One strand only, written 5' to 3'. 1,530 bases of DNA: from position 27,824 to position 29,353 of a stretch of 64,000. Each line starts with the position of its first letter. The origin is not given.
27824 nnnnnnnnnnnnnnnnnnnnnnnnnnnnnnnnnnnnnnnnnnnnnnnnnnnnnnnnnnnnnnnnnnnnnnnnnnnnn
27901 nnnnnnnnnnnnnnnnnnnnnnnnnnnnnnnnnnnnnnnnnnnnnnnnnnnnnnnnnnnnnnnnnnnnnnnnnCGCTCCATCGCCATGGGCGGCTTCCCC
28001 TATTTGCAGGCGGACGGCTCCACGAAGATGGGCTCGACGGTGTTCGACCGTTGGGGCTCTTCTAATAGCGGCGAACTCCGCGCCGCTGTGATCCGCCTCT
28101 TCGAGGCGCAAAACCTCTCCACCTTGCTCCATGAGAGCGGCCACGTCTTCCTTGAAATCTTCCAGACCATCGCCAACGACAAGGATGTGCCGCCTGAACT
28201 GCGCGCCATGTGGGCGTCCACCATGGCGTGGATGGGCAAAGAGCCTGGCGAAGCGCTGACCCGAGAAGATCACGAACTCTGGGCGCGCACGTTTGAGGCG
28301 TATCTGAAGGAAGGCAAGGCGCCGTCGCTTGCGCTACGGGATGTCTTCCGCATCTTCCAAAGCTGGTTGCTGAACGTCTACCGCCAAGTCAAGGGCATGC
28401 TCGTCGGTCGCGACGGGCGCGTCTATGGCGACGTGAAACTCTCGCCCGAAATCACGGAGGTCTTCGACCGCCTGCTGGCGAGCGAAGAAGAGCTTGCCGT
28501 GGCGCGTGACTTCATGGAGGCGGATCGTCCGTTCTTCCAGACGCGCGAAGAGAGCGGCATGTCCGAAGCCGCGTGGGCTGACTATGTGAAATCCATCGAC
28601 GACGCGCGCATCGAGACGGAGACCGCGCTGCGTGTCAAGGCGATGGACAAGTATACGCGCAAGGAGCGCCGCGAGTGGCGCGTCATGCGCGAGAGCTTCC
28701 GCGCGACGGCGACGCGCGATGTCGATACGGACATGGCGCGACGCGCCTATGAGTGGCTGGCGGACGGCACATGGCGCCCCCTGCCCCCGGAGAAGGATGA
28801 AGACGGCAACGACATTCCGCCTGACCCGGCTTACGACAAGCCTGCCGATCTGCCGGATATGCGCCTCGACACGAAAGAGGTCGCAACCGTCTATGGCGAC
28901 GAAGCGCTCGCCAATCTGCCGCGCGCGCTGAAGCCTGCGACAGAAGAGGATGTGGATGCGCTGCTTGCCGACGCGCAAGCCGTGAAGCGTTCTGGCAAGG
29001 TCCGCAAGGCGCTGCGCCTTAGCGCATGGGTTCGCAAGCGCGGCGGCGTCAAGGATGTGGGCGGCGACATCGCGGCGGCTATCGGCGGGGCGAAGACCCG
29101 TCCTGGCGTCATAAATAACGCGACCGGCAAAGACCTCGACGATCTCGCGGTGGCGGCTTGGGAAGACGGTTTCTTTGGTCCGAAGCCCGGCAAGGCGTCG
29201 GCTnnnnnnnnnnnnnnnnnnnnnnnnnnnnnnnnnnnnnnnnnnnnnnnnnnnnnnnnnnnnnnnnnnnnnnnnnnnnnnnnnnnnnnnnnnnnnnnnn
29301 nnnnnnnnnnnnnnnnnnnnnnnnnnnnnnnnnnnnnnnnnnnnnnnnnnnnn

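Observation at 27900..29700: Two HExxH zincin-like motifs in the giant protein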

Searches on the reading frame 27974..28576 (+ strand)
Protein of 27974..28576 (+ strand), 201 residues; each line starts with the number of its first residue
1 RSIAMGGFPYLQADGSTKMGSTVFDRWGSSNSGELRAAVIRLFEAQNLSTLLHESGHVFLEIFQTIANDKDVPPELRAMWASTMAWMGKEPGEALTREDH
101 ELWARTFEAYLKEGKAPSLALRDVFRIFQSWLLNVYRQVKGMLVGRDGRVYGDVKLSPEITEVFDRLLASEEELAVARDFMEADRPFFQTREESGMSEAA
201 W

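Call 12: find_homologous_proteins(query=window:27974-28576:+, max_evalue=0.001)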
Query window:27974-28576:+: 465 candidates shared short words with the query, none scored E <= 0.001.

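Call 18: search_solved_structures(query=window:27974-28576:+, max_evalue=10, show_alignments=2)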
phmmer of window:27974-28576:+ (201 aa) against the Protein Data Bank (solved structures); distinct sequences matched with E-value up to 10: 7.
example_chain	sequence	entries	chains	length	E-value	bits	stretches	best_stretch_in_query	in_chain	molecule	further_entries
4e89_A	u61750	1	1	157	0.2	14.6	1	89-141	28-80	RNase H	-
3v1o_A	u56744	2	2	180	0.23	14.4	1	89-141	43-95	Reverse transcriptase/ribonuclease H p80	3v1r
3v1q_A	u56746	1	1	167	0.34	13.8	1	89-139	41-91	Reverse transcriptase/ribonuclease H p80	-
3p1g_A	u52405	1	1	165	0.35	13.8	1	89-140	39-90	Xenotropic Murine Leukemia Virus-Related Virus (XMRV) RNase H Domain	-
5dmr_A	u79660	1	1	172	0.47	13.4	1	89-141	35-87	Reverse transcriptase/ribonuclease H p80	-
2hb5_A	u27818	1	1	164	0.75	12.7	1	88-139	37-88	Reverse transcriptase/ribonuclease H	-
4hkq_A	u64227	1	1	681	1.4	11.8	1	89-141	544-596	Reverse transcriptase/ribonuclease H p80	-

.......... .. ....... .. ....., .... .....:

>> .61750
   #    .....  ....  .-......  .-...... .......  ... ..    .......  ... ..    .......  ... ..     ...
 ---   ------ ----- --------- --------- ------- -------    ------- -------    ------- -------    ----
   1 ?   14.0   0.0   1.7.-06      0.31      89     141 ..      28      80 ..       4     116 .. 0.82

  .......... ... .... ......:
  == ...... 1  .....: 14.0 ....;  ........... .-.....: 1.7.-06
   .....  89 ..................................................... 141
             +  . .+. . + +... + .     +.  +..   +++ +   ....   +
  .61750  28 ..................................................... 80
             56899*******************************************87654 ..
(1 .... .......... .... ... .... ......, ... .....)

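Call 23: search_protein_representatives(protein=window:27974-28576:+)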
Query: 201 residues. Proteins with E-value up to 0.001 (for the whole library): 8537; up to 1e-10: 5557; up to 1e-30: 53. The best 150 are listed.
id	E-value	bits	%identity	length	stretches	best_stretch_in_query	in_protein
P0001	2.9e-127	438.3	100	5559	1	1-201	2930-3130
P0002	2.6e-50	187.2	58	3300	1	6-201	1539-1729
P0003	1.2e-40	155.6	36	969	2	36-186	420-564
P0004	6.7e-38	146.7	49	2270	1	26-200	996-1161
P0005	2.3e-37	145.0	44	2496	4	24-177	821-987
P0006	3.1e-37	144.5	45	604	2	18-201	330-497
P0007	4.6e-37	144.0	50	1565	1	16-200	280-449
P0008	6.2e-37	143.6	50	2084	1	19-201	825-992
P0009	2.7e-36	141.4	48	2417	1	15-201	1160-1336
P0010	4.6e-35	137.4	50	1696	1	29-199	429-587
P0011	5.8e-35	137.1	46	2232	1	20-200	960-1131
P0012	6.2e-35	137.0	49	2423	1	36-189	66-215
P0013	2.5e-34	135.0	50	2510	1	15-201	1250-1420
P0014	2.7e-34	134.9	46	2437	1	10-200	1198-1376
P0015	2.8e-34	134.9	48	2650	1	37-201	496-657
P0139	5.2e-28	114.4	43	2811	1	36-198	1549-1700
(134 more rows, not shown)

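Call 26: predict_structure(protein=window:27974-28576:+)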
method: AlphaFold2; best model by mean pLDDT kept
length: 201 residues; sequences in the alignment: 1
mean_pLDDT: 51.8   pTM: 0.48
mean pLDDT of the five models: 51.8, 43.7, 43.3, 43.2, 42.3
residues with pLDDT >= 90: 0; 70-90: 27; 50-70: 83; < 50: 91
segments of 3 or more residues with pLDDT < 50: 1-35, 134-157, 176-201
pLDDT, mean of each block of 10 residues (from residue 1): 28 34 33 48 56 63 62 61 75 77 78 64 59 47 39 43 51 48 36 36 34
secondary structure, 60 per line:
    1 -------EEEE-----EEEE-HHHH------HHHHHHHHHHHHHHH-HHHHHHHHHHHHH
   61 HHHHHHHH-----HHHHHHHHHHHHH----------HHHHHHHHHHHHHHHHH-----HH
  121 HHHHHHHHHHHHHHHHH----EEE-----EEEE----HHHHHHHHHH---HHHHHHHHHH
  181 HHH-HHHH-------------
elements in order: E8-11 E17-20 H22-25 H32-46 H48-68 H74-86 H97-113 H119-137 E142-144 E150-153 H158-167 H171-183 H185-188

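Call 30: search_protein_families(library=pfam, alignment_id=A1, max_evalue=1)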
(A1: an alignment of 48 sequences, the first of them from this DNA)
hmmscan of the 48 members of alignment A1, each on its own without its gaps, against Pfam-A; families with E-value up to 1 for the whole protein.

A. member 1, seq(172 aa): 1 family
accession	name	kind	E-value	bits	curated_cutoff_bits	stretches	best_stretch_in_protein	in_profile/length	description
PF18796.6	LPD1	-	0.059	13.9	27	1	70-83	13-26/78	Large polyvalent protein-associated domain 1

B. families by the number of members that match (of 48 scanned): 36 families (the first 25 are shown)
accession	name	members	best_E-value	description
PF18796.6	LPD1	7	0.028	Large polyvalent protein-associated domain 1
PF07739.18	TipAS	6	0.0066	TipAS antibiotic-recognition domain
PF06114.19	Peptidase_M78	3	0.015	IrrE N-terminal-like domain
PF04286.17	DUF445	2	0.0033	Protein of unknown function (DUF445)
PF10036.14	RLL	2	0.13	RNA transcription, translation and transport factor protein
PF11242.13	DUF2774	2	0.15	Protein of unknown function (DUF2774)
PF04183.18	IucA_IucC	1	0.0055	IucA / IucC family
PF09995.15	MPAB_Lcp_cat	1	0.0059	ER-bound oxygenase mpaB/B'/Rubber oxygenase, catalytic domain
PF12896.12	ANAPC4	1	0.013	Anaphase-promoting complex, cyclosome, subunit 4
PF01115.22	F_actin_cap_B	1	0.015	F-actin capping protein, beta subunit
PF17157.10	GAPES4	1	0.026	Gammaproteobacterial periplasmic sensor domain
PF01450.25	KARI_C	1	0.04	Ketol-acid reductoisomerase, C-terminal domain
PF09969.14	DUF2203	1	0.041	Uncharacterized conserved protein (DUF2203)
PF12705.13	PDDEXK_1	1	0.052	PD-(D/E)XK nuclease superfamily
PF18026.6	Exog_C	1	0.054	Endo/exonuclease (EXOG) C-terminal domain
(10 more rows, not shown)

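Call 31: search_solved_structures(query=A1, max_evalue=10, show_alignments=3)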
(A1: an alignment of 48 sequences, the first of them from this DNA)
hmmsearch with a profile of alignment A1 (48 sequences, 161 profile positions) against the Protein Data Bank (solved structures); distinct sequences matched with E-value up to 10: 6.
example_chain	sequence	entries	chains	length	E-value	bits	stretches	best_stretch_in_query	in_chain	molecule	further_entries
8brt_A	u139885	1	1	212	0.34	13.7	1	66-99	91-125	Penicillin G acylase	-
6nvx_A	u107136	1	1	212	0.36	13.6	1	66-99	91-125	penicillin G acylase, alpha-subunit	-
8brq_A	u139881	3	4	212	0.36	13.6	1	66-99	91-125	Penicillin G acylase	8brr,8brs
6mdx_A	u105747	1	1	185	0.47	13.3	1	11-61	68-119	SprT-like domain-containing protein Spartan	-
6mdw_A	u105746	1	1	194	0.54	13.1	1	11-61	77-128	SprT-like domain-containing protein Spartan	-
2cqe_A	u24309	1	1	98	1.4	11.8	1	116-147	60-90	KIAA1064 protein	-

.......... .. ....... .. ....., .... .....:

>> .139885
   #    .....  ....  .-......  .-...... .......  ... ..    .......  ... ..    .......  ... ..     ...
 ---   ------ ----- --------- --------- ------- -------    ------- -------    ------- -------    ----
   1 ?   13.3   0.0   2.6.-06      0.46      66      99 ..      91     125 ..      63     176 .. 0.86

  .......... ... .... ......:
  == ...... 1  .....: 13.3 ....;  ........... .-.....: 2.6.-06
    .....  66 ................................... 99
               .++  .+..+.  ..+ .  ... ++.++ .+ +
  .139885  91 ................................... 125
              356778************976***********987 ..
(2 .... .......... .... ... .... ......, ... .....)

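Call 36: predict_structure(alignment_id=A1)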
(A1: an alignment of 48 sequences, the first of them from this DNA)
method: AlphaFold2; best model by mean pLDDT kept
length: 172 residues; sequences in the alignment: 48
mean_pLDDT: 85.5   pTM: 0.69
mean pLDDT of the five models: 85.5, 84.3, 84.0, 83.6, 80.9
residues with pLDDT >= 90: 84; 70-90: 69; 50-70: 12; < 50: 7
segments of 3 or more residues with pLDDT < 50: 1-3
pLDDT, mean of each block of 10 residues (from residue 1): 53 54 91 96 96 98 97 96 93 95 88 83 85 85 77 80 89 78
secondary structure, 60 per line:
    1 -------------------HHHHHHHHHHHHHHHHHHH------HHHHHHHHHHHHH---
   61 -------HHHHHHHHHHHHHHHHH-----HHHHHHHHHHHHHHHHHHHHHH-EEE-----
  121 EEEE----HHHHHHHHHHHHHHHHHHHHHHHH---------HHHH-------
elements in order: H20-38 H45-57 H68-84 H90-111 E113-115 E121-124 H129-152 H162-165

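Call 46: fold_search(model_id=the predicted structure, library=pdb)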
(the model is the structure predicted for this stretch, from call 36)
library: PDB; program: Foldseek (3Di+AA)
matches with E <= 10: 152; with E <= 0.001: 0
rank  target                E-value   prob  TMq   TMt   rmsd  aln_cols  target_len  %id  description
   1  8b9d_P                1.1e+00  0.10  0.18  0.15   9.8       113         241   12  Human replisome bound by Pol Alpha (released 2023-08-09)
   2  5jvl_A                1.6e+00  0.12  0.19  0.05  11.5        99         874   21  C4-type pyruvate phospate dikinase: nucleotide binding domain with bound ATP analogue (released 2017-04-05)
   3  6is0_A                2.1e+00  0.07  0.19  0.09  19.5       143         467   16  Crystal structure of the zebrafish cap-specific adenosine methyltransferase bound to SAH and m7G-capped RNA (released 2018-12-05)
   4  7eb5_B                2.1e+00  0.06  0.15  0.03  23.0       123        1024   23  Cryo-EM structure of SARS-CoV-2 Spike D614G variant, two RBD-up conformation 2 (released 2021-06-23)
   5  2j4g_B                2.3e+00  0.06  0.21  0.09  14.7       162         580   12  Bacteroides thetaiotaomicron GH84 O-GlcNAcase in complex with n-butyl- thiazoline inhibitor (released 2007-01-30)
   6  5k6s_A                2.4e+00  0.08  0.21  0.13  13.7       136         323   15  The structure of the PP2A B56 subunit BubR1 complex (released 2016-12-07)
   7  2yf9                  2.4e+00  0.04  0.17  0.19  13.6       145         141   19  STRUCTURAL AND FUNCTIONAL INSIGHTS OF DR2231 PROTEIN, THE MAZG-LIKE NUCLEOSIDE TRIPHOSPHATE PYROPHOSPHOHYDROLASE FROM DE (released 2011-07-06)
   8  7nt6_H                2.5e+00  0.07  0.17  0.10  13.0       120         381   12  CryoEM structure of the Nipah virus nucleocapsid spiral clam-shaped assembly (released 2021-07-07)
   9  6p1a_C                2.5e+00  0.06  0.19  0.21  13.8       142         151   18  Transcription antitermination factor Q21 in complex with Q21-binding-element DNA (released 2019-06-26)
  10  6elq_A                2.7e+00  0.08  0.18  0.07  11.0        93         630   12  Carbon Monoxide Dehydrogenase IV from Carboxydothermus hydrogenoformans (released 2018-01-03)
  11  2yeu_B                2.7e+00  0.03  0.15  0.17  15.4       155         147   18  Structural and functional insights of DR2231 protein, the MazG-like nucleoside triphosphate pyrophosphohydrolase from  (released 2011-07-06)
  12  3kds_E                2.8e+00  0.04  0.18  0.09  15.4       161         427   14  apo-FtsH crystal structure (released 2009-12-01)
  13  5j97_B                3.0e+00  0.09  0.21  0.25   7.8        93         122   18  Dimerization domain of cytoplasmic activation/proliferation-associated protein-2 (caprin-2) (released 2017-08-09)
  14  4fc9_B                3.0e+00  0.04  0.18  0.18  20.1       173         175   13  Structure of the C-terminal domain of the type III effector Xcv3220 (XopL) (released 2012-06-13)
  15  7y5b_C                3.0e+00  0.03  0.14  0.06  16.2       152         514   19  Cryo-EM structure of F-ATP synthase from Mycolicibacterium smegmatis (rotational state 1) (released 2022-11-23)
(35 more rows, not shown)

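Call 50: search_protein_families(library=pfam, proteins=[P0139, P0002], max_evalue=0.01)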
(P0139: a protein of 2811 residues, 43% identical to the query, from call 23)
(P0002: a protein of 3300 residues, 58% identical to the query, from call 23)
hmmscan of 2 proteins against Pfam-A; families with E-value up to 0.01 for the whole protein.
P0139 (2811 aa): 3 families
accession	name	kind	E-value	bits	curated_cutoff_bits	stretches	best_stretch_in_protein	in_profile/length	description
PF18834.6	LPD22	-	1e-18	67.8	28.6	1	80-163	8-90/97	Large polyvalent protein associated domain 22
PF18838.6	LPD23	-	3.7e-13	49.5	27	1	1153-1198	9-54/58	Large polyvalent protein associated domain 23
PF18760.7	ART-PolyVal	-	1.4e-12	49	31.2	1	1038-1128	43-140/140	ADP-Ribosyltransferase in polyvalent proteins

P0002 (3300 aa): 1 family
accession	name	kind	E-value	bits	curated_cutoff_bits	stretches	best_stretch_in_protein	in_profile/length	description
PF18834.6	LPD22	-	3.1e-16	59.8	28.6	1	34-122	7-95/97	Large polyvalent protein associated domain 22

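Call 55: fold_search(model_id=the predicted structure, library=viral)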
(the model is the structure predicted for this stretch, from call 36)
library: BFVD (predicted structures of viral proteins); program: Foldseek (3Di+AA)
matches with E <= 10: 294; with E <= 0.001: 13
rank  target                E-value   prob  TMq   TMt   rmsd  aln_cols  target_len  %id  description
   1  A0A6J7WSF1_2          4.2e-07  1.00  0.44  0.07  14.9       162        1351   40  Large polyvalent protein associated domain-containing protein [uncultured Caudovirales phage]
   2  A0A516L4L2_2          1.1e-06  1.00  0.68  0.10   3.4       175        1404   36  (no name in the UniProt tables at hand)
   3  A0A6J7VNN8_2          2.6e-06  1.00  0.44  0.07  15.1       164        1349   38  Uncharacterized protein [uncultured Caudovirales phage]
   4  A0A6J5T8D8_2          3.6e-06  1.00  0.41  0.09  14.3       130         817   40  Large polyvalent protein associated domain-containing protein [uncultured Caudovirales phage]
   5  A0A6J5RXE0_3          4.7e-06  1.00  0.43  0.06  17.0       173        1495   36  Uncharacterized protein [uncultured Caudovirales phage]
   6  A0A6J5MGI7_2          9.4e-06  1.00  0.40  0.06  15.3       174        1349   37  Uncharacterized protein [uncultured Caudovirales phage]
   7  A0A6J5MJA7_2          1.0e-05  1.00  0.41  0.07  16.9       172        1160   30  EF-hand domain-containing protein [uncultured Caudovirales phage]
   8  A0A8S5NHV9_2          1.2e-05  1.00  0.61  0.14   5.8       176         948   28  Crystallin beta/gamma motif-containing protein (Fragment) [Siphoviridae sp. ctRg81]
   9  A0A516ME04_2          1.2e-05  1.00  0.38  0.07  15.4       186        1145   29  (no name in the UniProt tables at hand)
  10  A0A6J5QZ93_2          6.5e-05  1.00  0.53  0.09   5.3       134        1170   26  Uncharacterized protein [uncultured Caudovirales phage]
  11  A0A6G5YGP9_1          9.0e-05  1.00  0.37  0.08  15.0       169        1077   32  (no name in the UniProt tables at hand)
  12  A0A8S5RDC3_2          1.3e-04  1.00  0.39  0.05  13.9       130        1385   36  Crystallin beta/gamma motif-containing protein [virus sp. ctd0M1]
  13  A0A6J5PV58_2          2.5e-04  1.00  0.41  0.06  14.9       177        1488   28  Uncharacterized protein [uncultured Caudovirales phage]
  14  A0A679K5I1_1          1.0e-03  1.00  0.39  0.09  15.5       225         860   24  (no name in the UniProt tables at hand)
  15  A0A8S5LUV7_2          3.3e-03  1.00  0.39  0.08  17.1       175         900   23  Crystallin beta/gamma motif-containing protein [Podoviridae sp. ctrub15]
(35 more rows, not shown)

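Call 62: find_encoding_contigs(protein=P0001, flank=1000, max_places=3)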
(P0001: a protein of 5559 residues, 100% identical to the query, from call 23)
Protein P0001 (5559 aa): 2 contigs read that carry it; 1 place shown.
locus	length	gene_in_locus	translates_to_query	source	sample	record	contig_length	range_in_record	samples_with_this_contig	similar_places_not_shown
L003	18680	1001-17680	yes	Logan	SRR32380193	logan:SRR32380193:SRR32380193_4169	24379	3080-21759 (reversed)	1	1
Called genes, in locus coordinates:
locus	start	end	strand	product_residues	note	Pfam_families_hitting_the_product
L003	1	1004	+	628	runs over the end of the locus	-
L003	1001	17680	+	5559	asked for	PF18834:LPD22, PF06414:Zeta_toxin, PF13671:AAA_33 (weak)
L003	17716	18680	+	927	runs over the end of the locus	PF12708:Pect-lyase_RHGA_epim, PF21722:Gly_rich_2 (weak)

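Call 73: search_protein_families(library=ncbifam, proteins=[window:27974-28576:+], max_evalue=10)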
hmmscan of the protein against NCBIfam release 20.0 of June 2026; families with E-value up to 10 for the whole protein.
window:27974-28576:+ (201 aa): 0 families

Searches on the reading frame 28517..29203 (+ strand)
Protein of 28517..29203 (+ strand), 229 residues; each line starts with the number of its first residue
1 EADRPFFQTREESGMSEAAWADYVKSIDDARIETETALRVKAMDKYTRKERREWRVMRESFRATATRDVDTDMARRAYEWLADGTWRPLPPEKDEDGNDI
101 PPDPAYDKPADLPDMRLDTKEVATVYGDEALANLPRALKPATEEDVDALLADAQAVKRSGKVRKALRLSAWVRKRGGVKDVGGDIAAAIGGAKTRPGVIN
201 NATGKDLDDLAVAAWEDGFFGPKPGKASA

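Call 8: search_protein_families(library=pfam, proteins=[window:28517-29203:+], max_evalue=10)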
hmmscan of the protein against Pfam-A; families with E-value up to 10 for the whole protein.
window:28517-29203:+ (229 aa): 1 family
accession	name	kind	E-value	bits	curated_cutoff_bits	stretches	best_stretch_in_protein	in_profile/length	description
PF01767.21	Birna_VP3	-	0.0014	19.2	22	2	135-181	12-55/227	Birnavirus VP3 protein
